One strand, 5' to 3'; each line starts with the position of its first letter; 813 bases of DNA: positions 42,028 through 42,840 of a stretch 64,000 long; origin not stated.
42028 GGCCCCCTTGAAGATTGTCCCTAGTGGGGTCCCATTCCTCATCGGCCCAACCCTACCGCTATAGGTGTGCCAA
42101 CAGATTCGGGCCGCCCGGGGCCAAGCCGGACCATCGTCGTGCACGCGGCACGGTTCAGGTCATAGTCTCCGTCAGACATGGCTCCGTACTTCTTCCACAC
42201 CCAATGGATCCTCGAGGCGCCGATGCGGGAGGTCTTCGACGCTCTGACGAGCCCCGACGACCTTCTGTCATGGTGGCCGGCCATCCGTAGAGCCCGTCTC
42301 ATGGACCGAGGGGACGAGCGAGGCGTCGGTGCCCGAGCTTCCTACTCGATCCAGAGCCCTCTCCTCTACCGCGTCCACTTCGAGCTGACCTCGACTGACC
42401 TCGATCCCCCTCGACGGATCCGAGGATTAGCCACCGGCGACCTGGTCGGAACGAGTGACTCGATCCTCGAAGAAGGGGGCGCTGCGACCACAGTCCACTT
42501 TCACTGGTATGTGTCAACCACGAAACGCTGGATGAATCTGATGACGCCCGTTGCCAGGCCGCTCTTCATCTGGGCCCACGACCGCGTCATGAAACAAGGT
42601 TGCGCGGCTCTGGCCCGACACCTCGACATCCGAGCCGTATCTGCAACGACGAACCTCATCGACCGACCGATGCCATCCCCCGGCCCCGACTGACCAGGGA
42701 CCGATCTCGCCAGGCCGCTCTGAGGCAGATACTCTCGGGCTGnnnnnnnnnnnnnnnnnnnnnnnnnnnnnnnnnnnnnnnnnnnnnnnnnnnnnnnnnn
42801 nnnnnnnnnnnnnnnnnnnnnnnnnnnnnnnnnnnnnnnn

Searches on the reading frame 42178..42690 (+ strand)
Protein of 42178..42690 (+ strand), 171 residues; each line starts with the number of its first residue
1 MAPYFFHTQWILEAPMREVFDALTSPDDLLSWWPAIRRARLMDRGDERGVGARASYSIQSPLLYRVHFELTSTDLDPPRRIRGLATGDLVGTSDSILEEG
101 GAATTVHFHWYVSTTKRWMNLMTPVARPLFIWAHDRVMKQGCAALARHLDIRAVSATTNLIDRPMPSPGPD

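Call 52: search_protein_families(library=pfam, proteins=[window:42178-42690:+], max_evalue=0.001)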
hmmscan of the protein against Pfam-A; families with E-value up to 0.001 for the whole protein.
window:42178-42690:+ (171 aa): 3 families
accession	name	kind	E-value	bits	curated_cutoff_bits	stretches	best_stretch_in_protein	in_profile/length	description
PF10604.15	Polyketide_cyc2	-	1.8e-08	35.2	27.4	1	12-149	10-141/142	Polyketide cyclase / dehydrase and lipid transport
PF08327.17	AHSA1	-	0.00026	21.7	22.1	1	14-110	2-96/125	Activator of Hsp90 ATPase homolog 1-like protein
PF03364.25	Polyketide_cyc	-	0.00069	20.3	23.4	1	13-80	2-63/126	Polyketide cyclase / dehydrase and lipid transport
